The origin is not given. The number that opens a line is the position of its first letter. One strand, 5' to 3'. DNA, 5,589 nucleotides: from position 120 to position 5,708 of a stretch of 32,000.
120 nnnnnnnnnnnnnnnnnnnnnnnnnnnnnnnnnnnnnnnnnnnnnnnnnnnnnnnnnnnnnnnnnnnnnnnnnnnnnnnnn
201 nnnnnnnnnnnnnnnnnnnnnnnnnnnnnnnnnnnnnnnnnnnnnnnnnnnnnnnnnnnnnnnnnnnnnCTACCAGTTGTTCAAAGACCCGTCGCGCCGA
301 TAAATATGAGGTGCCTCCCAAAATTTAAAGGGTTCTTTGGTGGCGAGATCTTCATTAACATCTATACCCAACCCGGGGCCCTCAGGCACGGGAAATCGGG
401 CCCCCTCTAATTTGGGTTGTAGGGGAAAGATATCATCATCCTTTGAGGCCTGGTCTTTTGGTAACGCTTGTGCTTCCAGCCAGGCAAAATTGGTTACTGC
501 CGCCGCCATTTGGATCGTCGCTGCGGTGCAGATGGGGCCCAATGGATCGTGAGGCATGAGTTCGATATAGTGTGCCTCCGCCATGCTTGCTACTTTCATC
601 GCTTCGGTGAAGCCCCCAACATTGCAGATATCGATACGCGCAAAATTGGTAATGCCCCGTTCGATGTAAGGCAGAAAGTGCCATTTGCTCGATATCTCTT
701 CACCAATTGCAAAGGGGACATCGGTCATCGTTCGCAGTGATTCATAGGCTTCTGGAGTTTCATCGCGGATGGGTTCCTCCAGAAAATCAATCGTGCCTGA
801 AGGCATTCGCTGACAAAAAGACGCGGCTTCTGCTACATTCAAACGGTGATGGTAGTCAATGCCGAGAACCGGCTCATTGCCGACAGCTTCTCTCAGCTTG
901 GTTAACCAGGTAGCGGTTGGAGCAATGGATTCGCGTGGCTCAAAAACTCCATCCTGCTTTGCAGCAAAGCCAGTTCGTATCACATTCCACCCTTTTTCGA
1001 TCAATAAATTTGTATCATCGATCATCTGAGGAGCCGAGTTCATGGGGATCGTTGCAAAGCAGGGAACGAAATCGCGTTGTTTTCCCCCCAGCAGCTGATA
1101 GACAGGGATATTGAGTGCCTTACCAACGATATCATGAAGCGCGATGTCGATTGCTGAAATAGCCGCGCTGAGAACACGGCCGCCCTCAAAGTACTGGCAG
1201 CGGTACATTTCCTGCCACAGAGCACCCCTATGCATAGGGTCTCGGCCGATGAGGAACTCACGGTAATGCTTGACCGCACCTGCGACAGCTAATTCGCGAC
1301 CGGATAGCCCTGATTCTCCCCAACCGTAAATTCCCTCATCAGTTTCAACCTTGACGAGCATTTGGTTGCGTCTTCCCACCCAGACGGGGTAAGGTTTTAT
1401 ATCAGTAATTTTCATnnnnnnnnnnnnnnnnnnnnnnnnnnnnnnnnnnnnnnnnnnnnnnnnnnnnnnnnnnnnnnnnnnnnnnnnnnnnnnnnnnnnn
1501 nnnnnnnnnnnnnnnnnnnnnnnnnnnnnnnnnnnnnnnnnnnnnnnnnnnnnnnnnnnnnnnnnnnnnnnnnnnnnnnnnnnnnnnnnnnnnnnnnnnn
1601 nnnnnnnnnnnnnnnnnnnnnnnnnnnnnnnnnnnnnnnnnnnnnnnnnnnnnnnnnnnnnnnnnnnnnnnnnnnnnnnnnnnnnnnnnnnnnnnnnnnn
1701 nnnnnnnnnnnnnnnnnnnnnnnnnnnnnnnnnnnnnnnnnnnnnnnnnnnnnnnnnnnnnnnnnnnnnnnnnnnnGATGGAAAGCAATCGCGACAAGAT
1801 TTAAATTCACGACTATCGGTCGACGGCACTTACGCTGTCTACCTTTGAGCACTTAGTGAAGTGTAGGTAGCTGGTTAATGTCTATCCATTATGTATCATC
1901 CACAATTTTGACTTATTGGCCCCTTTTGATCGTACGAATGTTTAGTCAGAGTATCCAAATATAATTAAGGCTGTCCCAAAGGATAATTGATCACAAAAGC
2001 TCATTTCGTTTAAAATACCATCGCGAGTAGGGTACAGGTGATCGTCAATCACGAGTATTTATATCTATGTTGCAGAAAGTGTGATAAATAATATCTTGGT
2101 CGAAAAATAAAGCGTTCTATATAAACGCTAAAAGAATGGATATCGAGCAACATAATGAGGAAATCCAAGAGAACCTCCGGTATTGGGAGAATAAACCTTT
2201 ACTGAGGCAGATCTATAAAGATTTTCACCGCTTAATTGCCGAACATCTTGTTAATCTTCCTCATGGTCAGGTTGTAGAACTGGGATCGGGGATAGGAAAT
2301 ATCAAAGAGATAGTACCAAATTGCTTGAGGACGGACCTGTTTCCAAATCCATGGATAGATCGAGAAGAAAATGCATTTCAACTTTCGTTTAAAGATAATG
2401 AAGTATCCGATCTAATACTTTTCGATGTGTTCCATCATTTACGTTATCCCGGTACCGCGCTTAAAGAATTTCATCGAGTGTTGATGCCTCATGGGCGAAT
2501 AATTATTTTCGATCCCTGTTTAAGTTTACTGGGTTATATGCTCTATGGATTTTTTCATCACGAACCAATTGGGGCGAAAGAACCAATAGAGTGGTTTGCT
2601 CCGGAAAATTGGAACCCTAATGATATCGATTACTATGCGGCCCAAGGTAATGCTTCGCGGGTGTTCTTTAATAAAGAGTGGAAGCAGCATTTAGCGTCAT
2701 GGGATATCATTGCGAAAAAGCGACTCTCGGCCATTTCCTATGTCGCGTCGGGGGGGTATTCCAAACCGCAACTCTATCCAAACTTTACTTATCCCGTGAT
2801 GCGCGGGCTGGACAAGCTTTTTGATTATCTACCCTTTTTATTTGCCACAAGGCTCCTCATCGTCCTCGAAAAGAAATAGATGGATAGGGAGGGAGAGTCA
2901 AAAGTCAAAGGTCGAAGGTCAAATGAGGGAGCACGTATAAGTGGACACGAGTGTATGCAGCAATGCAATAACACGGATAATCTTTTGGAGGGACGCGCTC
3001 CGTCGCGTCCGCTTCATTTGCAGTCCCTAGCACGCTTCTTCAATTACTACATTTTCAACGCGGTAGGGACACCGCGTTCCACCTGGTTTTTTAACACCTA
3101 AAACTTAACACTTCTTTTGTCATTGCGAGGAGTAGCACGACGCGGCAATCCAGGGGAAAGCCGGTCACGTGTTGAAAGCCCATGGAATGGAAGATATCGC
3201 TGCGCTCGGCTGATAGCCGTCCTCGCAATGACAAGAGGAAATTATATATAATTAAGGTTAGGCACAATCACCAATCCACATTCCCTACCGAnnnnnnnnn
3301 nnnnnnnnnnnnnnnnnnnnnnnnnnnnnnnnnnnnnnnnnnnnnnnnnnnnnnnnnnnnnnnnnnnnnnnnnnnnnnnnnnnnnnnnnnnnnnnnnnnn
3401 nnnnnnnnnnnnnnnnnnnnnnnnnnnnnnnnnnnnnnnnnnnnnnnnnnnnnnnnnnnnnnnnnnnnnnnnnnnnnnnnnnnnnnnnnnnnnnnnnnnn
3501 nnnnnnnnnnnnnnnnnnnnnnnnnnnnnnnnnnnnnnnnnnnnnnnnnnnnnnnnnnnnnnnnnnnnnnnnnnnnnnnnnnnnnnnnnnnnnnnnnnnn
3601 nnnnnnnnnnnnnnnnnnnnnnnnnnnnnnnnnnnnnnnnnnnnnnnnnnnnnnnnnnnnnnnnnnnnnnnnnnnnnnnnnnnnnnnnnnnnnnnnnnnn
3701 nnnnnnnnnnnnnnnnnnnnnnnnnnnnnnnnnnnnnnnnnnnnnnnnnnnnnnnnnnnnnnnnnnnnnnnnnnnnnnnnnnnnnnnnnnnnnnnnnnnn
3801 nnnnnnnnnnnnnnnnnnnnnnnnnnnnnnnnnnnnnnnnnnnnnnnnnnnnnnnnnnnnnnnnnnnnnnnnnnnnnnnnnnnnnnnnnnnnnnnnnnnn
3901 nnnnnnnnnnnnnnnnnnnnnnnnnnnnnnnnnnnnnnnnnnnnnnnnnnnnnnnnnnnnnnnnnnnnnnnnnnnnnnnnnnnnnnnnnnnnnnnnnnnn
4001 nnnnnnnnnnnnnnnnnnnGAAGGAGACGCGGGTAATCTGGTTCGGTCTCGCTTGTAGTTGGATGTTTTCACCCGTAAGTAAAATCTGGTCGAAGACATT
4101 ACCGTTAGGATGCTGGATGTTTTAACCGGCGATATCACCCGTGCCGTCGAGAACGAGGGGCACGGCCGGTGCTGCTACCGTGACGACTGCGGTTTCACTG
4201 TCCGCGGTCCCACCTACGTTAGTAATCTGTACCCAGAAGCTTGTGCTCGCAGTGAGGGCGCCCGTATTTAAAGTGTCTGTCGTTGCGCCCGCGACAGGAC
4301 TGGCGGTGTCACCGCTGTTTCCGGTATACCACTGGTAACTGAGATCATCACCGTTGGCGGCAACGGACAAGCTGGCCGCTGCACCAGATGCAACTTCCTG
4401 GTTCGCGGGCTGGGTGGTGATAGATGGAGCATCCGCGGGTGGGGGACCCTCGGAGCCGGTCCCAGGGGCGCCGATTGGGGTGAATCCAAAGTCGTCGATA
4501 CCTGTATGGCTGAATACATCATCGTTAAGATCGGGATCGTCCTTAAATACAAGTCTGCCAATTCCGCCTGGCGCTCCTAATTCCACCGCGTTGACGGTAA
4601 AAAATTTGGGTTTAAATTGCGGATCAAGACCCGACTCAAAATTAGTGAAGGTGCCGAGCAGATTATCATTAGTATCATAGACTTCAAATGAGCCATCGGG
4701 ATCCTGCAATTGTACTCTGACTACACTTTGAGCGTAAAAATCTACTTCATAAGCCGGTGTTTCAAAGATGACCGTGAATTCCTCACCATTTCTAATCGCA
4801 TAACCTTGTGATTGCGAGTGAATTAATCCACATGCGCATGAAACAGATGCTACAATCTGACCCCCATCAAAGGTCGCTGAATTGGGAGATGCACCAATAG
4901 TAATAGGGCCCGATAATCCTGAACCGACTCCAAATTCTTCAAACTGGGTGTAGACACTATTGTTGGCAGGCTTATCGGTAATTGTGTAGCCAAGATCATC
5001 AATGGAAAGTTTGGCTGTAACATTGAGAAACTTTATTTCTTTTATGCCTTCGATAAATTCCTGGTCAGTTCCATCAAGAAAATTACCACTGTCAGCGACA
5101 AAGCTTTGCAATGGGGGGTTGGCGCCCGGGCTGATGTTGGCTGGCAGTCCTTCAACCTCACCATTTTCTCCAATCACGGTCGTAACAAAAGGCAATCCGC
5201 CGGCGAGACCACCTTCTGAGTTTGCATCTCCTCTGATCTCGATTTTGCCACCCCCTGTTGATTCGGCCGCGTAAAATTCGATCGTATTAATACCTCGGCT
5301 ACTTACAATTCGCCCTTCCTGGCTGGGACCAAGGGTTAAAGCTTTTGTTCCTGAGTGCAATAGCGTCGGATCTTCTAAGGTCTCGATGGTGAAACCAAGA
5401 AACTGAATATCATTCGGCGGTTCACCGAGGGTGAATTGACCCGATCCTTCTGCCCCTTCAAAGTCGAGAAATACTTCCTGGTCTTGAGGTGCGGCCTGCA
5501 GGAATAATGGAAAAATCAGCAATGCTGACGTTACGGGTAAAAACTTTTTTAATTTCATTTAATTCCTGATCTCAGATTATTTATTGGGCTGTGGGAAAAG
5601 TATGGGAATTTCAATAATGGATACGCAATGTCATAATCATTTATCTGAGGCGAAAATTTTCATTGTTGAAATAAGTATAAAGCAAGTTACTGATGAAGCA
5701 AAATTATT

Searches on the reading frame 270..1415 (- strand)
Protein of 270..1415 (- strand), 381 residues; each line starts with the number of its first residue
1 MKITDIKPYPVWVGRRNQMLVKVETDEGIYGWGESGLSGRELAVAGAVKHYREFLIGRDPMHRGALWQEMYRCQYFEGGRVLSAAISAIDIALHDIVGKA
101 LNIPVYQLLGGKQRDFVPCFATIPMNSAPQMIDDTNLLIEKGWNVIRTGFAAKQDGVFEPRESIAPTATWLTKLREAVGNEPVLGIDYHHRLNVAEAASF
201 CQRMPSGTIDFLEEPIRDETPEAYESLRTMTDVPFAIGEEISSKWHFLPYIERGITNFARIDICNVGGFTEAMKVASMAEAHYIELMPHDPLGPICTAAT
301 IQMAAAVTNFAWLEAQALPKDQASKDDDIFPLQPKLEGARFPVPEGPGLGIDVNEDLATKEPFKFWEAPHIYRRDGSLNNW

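Call 8: search_protein_families(library=pfam, proteins=[window:270-1415:-])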
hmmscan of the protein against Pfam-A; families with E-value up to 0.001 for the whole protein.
window:270-1415:- (381 aa): 2 families
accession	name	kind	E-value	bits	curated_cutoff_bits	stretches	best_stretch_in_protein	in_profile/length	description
PF13378.12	MR_MLE_C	-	2.4e-47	161.9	29.4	1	163-356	26-218/219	Enolase C-terminal domain-like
PF02746.21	MR_MLE_N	-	1.6e-20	73.9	22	1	17-110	27-117/117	Mandelate racemase / muconate lactonizing enzyme, N-terminal domain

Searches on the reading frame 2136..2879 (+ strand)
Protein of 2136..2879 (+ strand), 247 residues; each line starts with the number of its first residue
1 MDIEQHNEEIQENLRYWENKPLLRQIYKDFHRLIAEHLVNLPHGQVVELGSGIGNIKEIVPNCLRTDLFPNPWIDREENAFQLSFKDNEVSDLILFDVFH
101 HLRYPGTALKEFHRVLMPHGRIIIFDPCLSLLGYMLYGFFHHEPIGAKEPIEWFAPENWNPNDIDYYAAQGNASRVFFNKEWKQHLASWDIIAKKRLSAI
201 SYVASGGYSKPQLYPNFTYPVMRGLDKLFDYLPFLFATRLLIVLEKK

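Call 8: search_protein_families(library=pfam, proteins=[window:2136-2879:+])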
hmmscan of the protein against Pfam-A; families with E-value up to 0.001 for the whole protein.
window:2136-2879:+ (247 aa): 2 families
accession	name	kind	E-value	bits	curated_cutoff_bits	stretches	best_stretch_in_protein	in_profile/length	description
PF08241.18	Methyltransf_11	-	1e-07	32.9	21.2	1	76-124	47-95/95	Methyltransferase domain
PF13489.12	Methyltransf_23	-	9.4e-05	22.6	27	1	28-131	11-123/164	Methyltransferase domain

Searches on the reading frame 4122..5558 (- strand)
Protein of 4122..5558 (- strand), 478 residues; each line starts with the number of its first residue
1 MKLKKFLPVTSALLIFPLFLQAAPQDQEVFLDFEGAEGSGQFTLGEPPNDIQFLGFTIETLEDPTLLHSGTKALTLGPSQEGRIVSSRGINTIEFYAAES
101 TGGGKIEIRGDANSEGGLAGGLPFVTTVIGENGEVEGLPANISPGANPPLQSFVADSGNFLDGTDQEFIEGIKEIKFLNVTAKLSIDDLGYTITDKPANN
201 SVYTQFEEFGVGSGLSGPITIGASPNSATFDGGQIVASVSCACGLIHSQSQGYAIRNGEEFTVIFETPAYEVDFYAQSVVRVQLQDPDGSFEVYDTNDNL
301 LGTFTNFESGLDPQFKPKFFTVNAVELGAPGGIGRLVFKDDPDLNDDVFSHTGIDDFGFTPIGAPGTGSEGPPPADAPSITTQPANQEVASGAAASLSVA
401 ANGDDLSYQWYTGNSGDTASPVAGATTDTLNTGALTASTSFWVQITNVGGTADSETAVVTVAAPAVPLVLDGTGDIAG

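Call 8: search_protein_families(library=pfam, proteins=[window:4122-5558:-])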
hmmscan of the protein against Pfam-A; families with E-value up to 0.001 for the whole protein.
window:4122-5558:- (478 aa): 1 family
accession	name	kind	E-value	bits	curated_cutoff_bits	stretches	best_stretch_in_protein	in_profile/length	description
PF19081.6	Ig_7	-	2.1e-09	38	27.3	1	378-461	1-80/84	Ig-like domain CHU_C associated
